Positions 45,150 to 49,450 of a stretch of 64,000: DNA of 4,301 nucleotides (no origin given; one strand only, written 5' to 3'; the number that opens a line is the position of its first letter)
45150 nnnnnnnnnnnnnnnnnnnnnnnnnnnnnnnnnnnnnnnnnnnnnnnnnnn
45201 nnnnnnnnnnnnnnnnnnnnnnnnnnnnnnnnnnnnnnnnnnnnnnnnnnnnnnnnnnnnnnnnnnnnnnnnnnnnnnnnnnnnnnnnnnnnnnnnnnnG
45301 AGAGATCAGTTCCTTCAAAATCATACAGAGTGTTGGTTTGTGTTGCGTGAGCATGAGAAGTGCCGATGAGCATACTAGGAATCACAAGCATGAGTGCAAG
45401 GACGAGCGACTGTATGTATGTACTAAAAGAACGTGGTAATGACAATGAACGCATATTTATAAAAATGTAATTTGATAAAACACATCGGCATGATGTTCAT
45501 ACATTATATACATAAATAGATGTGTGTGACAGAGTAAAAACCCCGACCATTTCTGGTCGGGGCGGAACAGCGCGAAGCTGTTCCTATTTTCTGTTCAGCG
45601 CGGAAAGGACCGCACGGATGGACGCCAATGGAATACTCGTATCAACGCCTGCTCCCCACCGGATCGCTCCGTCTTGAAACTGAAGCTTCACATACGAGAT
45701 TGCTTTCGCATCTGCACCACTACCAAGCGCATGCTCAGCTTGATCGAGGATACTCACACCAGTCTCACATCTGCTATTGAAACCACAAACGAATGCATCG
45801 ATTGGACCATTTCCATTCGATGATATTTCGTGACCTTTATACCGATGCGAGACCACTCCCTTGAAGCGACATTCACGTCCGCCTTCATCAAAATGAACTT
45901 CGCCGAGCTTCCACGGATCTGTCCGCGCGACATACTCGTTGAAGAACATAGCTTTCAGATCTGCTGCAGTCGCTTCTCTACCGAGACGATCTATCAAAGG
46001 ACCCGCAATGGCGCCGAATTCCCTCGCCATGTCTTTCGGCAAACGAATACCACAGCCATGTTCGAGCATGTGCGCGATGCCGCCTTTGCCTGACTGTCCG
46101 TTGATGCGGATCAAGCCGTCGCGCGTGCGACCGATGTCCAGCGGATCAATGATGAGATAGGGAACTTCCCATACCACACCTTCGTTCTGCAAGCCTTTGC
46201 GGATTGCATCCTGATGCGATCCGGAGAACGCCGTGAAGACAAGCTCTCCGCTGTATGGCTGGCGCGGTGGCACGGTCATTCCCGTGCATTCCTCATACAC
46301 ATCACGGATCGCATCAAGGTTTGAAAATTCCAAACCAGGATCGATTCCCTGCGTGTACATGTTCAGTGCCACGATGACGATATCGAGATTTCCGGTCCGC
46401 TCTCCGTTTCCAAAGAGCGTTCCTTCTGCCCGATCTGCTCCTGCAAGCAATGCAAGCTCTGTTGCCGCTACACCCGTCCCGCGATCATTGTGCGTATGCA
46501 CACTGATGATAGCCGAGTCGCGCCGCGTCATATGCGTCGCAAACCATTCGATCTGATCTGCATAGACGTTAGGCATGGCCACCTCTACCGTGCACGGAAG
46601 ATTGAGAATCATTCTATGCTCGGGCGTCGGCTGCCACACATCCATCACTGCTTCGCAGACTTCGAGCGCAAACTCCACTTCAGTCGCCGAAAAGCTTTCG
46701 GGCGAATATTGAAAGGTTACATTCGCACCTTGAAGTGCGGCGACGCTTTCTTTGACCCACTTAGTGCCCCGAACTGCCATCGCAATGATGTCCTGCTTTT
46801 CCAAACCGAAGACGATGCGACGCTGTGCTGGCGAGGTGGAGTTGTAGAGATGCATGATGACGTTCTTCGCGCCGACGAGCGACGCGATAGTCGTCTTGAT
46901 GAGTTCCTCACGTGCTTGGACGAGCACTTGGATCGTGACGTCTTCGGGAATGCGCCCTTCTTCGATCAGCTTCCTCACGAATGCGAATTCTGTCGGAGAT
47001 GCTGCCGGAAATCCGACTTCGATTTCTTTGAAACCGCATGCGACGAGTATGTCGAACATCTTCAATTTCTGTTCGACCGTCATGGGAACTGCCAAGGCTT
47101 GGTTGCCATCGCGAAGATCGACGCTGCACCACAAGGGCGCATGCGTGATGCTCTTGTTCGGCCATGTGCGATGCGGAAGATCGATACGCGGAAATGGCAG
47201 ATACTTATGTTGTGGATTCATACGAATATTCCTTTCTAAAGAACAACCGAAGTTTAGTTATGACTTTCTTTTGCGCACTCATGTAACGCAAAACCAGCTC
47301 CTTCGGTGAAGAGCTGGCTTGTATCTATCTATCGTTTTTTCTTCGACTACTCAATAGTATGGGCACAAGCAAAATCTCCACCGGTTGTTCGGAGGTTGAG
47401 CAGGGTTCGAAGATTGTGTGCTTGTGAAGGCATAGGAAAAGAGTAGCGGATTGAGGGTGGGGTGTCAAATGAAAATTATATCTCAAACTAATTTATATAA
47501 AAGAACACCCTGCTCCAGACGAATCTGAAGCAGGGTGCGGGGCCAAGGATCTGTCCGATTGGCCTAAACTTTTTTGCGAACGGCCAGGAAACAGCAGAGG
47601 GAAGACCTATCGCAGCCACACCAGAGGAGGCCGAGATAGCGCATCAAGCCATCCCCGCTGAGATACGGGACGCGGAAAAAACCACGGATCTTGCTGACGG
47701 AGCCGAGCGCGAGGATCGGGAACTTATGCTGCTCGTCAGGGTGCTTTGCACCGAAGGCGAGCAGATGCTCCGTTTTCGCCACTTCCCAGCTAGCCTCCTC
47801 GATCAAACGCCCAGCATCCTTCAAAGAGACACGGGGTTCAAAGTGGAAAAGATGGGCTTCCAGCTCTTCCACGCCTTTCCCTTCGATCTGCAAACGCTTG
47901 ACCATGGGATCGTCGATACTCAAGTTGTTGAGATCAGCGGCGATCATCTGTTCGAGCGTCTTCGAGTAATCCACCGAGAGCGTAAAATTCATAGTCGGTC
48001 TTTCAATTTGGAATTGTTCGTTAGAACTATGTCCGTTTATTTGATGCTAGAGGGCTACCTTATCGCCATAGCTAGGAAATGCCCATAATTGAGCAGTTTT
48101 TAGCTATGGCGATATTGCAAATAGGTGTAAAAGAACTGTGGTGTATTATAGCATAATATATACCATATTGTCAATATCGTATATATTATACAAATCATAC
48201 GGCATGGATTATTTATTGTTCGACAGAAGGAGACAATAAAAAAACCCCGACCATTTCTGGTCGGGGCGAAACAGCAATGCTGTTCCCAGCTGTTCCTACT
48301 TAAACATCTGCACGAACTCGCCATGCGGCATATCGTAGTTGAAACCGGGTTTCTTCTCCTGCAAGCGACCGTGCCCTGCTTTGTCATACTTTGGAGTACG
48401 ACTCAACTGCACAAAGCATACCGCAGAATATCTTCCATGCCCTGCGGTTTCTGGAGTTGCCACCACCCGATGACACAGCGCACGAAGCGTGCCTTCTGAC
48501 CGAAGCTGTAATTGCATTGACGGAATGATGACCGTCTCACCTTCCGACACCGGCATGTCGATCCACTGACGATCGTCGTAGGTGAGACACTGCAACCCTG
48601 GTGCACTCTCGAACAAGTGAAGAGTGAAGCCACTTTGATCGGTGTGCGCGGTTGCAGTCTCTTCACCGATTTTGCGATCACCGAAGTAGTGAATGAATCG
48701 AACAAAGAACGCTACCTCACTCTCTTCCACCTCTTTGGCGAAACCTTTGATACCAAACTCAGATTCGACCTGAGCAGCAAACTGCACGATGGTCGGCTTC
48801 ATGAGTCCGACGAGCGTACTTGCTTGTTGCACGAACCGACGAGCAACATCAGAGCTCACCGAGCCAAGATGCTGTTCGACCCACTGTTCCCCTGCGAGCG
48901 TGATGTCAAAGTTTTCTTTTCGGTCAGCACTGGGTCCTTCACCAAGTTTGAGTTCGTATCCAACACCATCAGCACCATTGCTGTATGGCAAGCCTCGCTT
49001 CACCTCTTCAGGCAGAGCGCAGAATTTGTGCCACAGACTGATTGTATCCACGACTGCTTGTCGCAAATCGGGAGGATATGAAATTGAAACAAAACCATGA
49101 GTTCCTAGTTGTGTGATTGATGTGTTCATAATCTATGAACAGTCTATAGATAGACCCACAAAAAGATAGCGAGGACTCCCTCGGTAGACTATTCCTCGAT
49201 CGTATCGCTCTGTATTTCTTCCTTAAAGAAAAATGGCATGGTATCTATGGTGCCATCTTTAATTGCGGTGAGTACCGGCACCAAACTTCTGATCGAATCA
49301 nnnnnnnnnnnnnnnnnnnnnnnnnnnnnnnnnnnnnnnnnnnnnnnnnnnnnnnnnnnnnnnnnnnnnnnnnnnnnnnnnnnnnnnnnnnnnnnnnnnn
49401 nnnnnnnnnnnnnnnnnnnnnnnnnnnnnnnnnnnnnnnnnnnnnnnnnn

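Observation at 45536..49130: GC-rich three-gene block (leuA, hypothetical, 2OG-Fe oxygenase) with no other leucine-pathway genes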

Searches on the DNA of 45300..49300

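Call 46: search_rna_families(source=window, start=45300, end=49300, threshold=evalue, max_evalue=1)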
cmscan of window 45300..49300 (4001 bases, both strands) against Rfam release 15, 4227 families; matches with E-value up to 1: 5.
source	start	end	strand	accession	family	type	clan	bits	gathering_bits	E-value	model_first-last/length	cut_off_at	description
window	48029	48121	-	RF02854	Ysr100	Gene; sRNA;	-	26.4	47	0.067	1-120/120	no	Yersinia sRNA 100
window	48236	48350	-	RF02837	anti-hemB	Gene; sRNA;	-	23.7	49.5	0.019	1-81/81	no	Burkholderia RNA 7 (anti-hemB)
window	47723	47781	-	RF02276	Hammerhead_II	Gene; ribozyme;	CL00010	23.5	37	0.15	1-66/66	no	Hammerhead ribozyme (type II)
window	48154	48274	-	RF01858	RsaF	Gene; sRNA;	-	22.6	60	0.4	1-119/119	no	RNA Staph. aureus F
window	45533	45618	-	RF02837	anti-hemB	Gene; sRNA;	-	19.2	49.5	0.36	1-81/81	no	Burkholderia RNA 7 (anti-hemB)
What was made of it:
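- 47289..47433 (-): leuA leader, a ribosome-mediated leucine attenuator. Its elements are: the 28-codon leader ORF 47433-47347 (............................); segment 1, 47400-47394; segment 2, 47382-47364; segment 3, 47322-47305; and the terminator 47320-47289. No Rfam match (call 46).
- Closest known: Classical ribosome-mediated attenuators. Different: No match to any Rfam family (call 46).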
